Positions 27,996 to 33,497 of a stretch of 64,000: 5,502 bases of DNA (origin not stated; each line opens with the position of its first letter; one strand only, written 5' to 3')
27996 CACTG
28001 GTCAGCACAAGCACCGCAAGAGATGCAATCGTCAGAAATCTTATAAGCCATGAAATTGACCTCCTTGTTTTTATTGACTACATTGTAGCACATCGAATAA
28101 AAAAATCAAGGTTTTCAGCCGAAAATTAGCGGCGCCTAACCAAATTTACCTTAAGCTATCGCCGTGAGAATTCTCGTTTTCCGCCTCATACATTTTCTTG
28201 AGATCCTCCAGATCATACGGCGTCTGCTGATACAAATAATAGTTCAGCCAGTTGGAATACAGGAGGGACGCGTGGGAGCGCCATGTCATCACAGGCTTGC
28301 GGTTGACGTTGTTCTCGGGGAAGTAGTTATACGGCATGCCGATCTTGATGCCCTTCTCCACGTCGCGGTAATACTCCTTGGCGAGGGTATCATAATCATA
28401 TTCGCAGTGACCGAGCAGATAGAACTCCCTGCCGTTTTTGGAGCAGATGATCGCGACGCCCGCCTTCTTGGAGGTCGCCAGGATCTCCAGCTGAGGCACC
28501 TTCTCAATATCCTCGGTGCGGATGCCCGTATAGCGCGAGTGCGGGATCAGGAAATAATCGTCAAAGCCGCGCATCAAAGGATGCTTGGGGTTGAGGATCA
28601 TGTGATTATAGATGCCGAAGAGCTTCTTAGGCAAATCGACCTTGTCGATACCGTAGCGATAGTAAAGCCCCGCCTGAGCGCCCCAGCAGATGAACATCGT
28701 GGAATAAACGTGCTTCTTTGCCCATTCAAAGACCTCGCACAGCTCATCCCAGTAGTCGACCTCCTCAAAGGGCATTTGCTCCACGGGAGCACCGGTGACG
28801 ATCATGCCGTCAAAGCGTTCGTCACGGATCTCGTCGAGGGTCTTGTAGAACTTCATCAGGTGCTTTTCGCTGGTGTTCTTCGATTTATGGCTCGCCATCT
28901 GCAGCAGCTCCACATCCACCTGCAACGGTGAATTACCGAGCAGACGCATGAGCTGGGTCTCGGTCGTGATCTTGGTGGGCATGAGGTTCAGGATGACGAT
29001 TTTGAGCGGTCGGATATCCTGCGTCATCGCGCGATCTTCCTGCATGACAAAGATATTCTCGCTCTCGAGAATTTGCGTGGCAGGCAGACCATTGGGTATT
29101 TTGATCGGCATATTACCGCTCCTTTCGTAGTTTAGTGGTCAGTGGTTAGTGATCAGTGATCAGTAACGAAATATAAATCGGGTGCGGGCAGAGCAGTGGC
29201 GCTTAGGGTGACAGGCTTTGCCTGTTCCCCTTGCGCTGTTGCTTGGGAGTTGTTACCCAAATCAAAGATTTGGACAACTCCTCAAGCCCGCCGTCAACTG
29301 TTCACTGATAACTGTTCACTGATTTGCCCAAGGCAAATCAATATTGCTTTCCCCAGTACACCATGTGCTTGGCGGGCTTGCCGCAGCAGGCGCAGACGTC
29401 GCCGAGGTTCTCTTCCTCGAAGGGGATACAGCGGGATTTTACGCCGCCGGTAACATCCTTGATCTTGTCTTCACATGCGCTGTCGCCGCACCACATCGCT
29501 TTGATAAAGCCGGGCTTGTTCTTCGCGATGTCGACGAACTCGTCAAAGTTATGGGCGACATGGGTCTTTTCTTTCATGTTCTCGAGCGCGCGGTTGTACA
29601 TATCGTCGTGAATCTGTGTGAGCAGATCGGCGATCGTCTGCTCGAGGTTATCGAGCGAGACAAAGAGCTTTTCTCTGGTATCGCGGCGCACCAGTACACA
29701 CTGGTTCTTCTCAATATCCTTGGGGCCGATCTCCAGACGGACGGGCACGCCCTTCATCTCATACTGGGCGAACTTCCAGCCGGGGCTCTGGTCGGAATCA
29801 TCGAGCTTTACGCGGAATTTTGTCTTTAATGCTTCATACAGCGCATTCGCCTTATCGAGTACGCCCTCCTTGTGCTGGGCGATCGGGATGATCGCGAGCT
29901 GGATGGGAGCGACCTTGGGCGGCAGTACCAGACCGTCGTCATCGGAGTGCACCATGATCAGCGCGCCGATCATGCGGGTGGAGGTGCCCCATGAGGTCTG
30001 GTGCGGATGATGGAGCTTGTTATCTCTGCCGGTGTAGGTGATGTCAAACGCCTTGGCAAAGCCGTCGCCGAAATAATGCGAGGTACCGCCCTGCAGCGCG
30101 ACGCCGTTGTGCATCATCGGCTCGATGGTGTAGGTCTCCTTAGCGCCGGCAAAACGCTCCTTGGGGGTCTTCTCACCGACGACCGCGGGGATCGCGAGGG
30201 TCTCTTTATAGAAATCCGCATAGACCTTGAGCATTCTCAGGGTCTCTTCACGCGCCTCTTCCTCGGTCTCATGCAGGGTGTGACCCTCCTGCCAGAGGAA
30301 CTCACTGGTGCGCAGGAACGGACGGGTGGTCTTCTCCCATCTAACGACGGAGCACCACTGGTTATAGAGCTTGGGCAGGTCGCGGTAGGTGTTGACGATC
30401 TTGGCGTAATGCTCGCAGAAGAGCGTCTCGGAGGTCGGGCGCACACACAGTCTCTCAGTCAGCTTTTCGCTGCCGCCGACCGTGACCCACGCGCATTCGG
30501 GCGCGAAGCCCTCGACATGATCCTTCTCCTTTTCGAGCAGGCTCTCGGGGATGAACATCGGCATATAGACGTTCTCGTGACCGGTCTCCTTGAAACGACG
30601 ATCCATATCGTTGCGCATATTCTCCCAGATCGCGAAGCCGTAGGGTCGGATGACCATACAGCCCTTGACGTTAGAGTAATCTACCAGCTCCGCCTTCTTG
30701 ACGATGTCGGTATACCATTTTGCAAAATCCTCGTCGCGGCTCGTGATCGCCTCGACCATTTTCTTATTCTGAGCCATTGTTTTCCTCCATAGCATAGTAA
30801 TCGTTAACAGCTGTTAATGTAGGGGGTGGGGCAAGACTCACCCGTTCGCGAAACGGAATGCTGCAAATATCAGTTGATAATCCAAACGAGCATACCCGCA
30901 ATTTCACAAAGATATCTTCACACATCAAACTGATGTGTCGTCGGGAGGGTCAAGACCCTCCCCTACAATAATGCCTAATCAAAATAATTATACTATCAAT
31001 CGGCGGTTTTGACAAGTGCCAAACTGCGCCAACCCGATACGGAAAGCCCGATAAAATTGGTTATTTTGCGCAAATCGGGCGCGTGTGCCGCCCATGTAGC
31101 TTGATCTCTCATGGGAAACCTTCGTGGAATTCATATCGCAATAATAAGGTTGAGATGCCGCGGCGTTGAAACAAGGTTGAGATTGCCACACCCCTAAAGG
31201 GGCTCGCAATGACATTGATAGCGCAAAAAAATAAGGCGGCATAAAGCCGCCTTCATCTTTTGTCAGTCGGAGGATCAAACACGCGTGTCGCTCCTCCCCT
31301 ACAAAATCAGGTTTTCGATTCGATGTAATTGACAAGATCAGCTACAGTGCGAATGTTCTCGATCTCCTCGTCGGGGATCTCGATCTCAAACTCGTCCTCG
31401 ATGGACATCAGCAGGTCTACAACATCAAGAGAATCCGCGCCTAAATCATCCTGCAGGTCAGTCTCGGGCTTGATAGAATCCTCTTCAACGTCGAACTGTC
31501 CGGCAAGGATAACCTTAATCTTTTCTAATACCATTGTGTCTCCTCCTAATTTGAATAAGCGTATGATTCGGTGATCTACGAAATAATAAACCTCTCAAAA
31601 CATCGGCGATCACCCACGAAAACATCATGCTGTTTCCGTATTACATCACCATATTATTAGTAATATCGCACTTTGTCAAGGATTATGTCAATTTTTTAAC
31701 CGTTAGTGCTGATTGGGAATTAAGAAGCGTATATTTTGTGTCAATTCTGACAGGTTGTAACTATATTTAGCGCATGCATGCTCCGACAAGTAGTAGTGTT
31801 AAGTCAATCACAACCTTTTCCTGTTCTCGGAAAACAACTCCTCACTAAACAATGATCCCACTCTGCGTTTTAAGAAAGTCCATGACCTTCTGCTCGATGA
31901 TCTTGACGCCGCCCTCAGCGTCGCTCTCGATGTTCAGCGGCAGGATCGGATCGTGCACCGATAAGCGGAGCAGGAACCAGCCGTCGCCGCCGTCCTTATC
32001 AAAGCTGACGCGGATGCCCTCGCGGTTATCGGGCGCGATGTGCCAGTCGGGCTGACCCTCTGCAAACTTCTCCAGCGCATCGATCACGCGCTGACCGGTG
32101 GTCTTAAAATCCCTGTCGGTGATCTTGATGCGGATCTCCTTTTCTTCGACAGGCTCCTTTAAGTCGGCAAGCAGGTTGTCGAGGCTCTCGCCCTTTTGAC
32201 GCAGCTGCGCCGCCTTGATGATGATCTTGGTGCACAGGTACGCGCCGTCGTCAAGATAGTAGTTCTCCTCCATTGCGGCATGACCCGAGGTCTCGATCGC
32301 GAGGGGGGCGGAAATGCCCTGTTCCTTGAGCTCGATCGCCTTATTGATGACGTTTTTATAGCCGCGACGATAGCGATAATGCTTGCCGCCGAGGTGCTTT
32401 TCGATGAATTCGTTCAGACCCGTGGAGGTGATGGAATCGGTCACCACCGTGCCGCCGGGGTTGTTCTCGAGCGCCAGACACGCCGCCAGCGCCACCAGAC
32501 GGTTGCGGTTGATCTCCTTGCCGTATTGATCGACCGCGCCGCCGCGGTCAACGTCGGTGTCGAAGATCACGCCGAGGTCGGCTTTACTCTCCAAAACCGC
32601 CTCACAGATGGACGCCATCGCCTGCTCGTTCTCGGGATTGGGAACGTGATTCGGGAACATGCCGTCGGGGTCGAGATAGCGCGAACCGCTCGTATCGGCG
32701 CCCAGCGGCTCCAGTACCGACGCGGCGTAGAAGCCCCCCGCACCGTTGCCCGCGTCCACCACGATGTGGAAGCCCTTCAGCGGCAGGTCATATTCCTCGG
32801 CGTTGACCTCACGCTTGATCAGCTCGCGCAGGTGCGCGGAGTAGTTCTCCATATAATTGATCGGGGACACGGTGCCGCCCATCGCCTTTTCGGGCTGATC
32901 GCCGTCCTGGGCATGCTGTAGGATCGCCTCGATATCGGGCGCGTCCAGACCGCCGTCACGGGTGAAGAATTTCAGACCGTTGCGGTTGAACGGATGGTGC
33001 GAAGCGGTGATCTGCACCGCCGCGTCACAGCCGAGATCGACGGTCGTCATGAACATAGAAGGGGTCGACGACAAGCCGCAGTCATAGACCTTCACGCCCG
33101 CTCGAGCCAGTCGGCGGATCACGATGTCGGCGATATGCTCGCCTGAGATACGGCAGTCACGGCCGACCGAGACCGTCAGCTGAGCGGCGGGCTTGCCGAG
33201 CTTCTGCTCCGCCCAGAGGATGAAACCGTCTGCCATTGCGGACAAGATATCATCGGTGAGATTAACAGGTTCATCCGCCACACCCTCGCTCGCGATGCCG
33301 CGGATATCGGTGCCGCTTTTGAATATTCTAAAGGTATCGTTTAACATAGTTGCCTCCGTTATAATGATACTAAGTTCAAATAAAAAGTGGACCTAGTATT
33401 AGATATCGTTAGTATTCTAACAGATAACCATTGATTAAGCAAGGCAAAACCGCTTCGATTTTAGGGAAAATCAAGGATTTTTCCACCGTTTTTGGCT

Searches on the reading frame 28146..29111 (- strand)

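Call 42: search_protein_families(library=pfam, proteins=[window:28146-29111:-], max_evalue=0.001)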
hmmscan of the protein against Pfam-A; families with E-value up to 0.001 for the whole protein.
window:28146-29111:- (321 aa): 1 family
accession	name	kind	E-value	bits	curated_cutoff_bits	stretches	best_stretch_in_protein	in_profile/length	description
PF04204.22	HTS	-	5.3e-145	482.5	27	1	2-299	1-298/298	Homoserine O-succinyltransferase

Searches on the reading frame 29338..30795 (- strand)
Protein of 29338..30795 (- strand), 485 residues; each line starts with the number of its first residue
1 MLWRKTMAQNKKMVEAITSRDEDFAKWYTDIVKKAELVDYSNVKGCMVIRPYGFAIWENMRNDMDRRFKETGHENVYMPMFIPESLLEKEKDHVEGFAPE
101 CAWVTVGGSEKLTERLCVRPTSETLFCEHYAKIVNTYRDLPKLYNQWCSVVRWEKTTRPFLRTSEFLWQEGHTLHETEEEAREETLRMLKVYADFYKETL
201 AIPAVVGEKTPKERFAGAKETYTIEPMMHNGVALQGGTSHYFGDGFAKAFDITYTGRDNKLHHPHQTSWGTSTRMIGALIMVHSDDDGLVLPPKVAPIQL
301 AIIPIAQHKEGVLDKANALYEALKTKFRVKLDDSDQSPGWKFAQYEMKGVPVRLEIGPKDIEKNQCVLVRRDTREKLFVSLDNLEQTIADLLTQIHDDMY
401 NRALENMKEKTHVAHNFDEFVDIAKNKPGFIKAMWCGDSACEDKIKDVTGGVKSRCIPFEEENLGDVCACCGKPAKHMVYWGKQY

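Call 42: search_protein_families(library=pfam, proteins=[window:29338-30795:-], max_evalue=0.001)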
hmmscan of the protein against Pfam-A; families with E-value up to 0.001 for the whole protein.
window:29338-30795:- (485 aa): 3 families
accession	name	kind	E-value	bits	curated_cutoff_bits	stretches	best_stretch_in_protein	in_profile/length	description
PF09180.16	ProRS-C_1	-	2.3e-25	89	31.5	1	417-485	1-71/71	Prolyl-tRNA synthetase, C-terminal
PF03129.25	HGTP_anticodon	-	2.7e-22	79.2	21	1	299-389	1-92/94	Anticodon binding domain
PF00587.30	tRNA-synt_2b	-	3.2e-21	76.6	29.3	1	112-280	7-176/179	tRNA synthetase class II core domain (G, H, P, S and T)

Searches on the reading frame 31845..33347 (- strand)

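Call 42: search_protein_families(library=pfam, proteins=[window:31845-33347:-], max_evalue=0.001)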
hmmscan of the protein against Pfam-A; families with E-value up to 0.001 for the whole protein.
window:31845-33347:- (500 aa): 3 families
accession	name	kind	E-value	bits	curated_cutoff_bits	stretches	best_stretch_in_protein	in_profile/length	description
PF02878.22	PGM_PMM_I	-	3.8e-25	88.6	22.5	1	14-150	8-135/138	Phosphoglucomutase/phosphomannomutase, alpha/beta/alpha domain I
PF02879.22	PGM_PMM_II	-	2.4e-22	79.9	29.3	1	169-276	3-103/103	Phosphoglucomutase/phosphomannomutase, alpha/beta/alpha domain II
PF02880.22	PGM_PMM_III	-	1.4e-12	48.2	20.7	1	281-396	2-111/115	Phosphoglucomutase/phosphomannomutase, alpha/beta/alpha domain III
